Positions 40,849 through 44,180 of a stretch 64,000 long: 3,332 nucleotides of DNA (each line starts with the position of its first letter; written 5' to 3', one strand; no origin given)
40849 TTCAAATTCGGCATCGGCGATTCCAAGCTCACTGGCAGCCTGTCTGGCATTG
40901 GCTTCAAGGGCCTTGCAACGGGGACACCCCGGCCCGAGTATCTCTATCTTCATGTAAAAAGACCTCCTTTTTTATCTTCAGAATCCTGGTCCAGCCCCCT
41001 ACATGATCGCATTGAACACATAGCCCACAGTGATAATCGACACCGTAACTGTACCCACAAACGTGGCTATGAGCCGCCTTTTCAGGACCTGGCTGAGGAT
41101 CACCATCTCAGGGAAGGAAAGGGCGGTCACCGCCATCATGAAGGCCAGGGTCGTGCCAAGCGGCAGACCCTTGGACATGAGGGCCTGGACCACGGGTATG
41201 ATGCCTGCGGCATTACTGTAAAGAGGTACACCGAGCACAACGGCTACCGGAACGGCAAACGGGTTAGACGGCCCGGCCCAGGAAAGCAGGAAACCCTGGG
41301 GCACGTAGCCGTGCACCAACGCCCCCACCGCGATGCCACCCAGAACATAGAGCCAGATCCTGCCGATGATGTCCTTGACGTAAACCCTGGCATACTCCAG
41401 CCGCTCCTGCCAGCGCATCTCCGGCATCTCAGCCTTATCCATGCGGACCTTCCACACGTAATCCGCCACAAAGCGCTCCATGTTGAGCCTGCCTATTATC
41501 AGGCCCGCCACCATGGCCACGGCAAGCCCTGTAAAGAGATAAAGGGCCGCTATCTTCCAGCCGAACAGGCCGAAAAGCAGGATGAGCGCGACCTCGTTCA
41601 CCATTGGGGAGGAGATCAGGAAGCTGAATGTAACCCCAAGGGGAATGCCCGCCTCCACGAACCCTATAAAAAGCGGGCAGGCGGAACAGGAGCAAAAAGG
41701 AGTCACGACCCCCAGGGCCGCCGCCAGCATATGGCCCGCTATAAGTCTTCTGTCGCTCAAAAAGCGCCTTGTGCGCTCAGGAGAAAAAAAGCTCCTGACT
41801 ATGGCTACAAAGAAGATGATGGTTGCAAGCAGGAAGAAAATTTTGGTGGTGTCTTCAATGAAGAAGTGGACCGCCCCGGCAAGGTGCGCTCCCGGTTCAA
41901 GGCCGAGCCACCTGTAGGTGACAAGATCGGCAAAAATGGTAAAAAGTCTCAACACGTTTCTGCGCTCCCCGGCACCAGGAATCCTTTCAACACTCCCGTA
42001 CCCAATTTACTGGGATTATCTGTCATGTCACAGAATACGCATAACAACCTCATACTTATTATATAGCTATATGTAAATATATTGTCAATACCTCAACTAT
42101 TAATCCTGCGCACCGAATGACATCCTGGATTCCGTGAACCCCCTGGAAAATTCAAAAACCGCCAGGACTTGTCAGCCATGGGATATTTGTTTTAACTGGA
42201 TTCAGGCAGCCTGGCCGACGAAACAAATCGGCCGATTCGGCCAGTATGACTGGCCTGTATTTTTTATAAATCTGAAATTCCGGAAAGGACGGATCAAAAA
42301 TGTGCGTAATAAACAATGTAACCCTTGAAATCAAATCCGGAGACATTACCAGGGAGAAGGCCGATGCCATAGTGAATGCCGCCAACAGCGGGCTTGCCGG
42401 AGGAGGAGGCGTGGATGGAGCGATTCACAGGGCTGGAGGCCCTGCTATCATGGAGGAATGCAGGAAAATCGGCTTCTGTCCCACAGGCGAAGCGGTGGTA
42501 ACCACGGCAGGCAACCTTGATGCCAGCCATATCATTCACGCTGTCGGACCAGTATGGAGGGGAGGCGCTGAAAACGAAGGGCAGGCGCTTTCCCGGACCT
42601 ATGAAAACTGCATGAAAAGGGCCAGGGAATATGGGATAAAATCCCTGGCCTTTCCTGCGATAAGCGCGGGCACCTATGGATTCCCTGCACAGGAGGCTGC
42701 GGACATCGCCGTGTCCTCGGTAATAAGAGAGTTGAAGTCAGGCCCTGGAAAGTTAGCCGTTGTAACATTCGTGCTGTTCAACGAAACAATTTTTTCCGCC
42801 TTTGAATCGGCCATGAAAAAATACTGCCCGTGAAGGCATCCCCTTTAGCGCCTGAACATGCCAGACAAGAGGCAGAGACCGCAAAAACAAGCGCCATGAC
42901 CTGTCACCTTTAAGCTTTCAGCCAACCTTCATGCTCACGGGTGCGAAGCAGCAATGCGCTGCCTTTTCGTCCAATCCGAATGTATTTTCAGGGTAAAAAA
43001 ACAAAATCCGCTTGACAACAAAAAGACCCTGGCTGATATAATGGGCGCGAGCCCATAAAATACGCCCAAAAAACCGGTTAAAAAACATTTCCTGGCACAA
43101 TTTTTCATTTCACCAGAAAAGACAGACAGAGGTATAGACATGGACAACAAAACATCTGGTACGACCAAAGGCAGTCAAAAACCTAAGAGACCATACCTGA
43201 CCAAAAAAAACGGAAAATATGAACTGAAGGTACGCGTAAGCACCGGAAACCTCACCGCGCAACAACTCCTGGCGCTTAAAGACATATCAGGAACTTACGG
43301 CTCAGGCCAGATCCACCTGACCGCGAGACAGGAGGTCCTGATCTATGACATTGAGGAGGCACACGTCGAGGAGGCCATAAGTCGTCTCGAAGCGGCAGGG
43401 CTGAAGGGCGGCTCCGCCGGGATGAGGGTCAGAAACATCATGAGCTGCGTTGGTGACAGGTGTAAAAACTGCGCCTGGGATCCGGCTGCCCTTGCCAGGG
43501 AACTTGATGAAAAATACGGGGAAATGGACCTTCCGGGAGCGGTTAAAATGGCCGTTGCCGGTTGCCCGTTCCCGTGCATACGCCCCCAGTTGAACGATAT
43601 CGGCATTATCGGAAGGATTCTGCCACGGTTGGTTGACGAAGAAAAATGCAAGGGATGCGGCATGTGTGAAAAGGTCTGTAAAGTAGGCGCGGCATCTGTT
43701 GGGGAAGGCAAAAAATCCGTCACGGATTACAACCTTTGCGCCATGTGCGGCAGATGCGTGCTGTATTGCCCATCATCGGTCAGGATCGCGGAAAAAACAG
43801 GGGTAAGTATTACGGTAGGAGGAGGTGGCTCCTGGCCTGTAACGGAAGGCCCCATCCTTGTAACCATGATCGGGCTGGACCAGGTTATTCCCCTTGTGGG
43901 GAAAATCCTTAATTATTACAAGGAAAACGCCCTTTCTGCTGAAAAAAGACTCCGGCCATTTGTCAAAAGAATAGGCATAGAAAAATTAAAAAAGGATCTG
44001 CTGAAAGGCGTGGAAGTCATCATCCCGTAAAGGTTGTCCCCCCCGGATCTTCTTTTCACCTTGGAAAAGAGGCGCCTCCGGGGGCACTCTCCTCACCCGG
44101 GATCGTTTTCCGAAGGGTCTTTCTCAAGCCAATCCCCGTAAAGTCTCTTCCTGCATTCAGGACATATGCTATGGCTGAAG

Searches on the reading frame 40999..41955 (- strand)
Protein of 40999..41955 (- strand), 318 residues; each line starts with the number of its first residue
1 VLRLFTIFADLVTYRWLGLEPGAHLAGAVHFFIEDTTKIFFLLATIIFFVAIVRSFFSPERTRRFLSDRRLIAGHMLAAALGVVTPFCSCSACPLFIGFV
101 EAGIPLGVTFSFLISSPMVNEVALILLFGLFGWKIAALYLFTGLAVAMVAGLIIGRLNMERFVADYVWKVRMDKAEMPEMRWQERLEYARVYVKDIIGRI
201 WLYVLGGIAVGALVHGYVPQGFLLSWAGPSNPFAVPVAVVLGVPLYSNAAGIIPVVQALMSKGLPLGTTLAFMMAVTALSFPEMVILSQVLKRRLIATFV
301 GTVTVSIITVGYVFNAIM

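Call 99: search_protein_families(library=pfam, proteins=[window:40999-41955:-], max_evalue=0.001)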
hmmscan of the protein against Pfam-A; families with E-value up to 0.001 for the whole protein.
window:40999-41955:- (318 aa): 1 family
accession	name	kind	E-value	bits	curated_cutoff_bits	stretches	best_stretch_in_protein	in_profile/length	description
PF03773.19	ArsP_1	-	1.5e-75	254.5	32.3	1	24-315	1-293/294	Predicted permease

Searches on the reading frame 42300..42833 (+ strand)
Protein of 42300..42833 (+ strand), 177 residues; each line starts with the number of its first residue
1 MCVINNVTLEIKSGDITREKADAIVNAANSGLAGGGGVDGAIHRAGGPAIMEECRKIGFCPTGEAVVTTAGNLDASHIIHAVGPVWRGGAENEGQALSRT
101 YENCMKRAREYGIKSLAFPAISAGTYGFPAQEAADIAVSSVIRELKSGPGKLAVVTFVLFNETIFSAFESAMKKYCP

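Call 99: search_protein_families(library=pfam, proteins=[window:42300-42833:+], max_evalue=0.001)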
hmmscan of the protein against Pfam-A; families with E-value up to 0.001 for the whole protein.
window:42300-42833:+ (177 aa): 1 family
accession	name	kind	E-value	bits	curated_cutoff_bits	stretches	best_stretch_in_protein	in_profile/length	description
PF01661.27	Macro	-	1.3e-44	151.3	22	1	25-137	1-118/118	Macro domain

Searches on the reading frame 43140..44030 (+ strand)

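Call 99: search_protein_families(library=pfam, proteins=[window:43140-44030:+], max_evalue=0.001)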
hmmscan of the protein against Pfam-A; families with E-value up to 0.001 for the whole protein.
window:43140-44030:+ (296 aa): 10 families
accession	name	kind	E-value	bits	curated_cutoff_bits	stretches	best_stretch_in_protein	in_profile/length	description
PF01077.27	NIR_SIR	-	2e-22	79.7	27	1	94-287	2-150/158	Nitrite and sulphite reductase 4Fe-4S domain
PF03460.22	NIR_SIR_ferr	-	9.2e-16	57.8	24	1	22-86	3-69/69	Nitrite/Sulfite reductase ferredoxin-like half domain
PF00037.32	Fer4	-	9.4e-09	35.2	21.1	1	165-184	3-22/24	4Fe-4S binding domain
PF12837.12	Fer4_6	-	1.2e-08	34.9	25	2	165-184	4-23/24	4Fe-4S binding domain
PF12797.12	Fer4_2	-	2.2e-07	30.9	24.5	1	164-181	4-21/22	4Fe-4S binding domain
PF13187.11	Fer4_9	-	1.1e-06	29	27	1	169-213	1-50/52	4Fe-4S dicluster domain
PF13237.11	Fer4_10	-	3.2e-06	27.4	25.5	1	165-211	4-53/53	4Fe-4S dicluster domain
PF12838.12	Fer4_7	-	5.2e-06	27.3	27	1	169-213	1-51/52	4Fe-4S dicluster domain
PF13459.11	Fer4_15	-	0.00029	21.9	22.4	0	196-219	4-27/66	4Fe-4S single cluster domain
PF14697.11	Fer4_21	-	0.00099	19.6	35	1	165-212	3-53/59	4Fe-4S dicluster domain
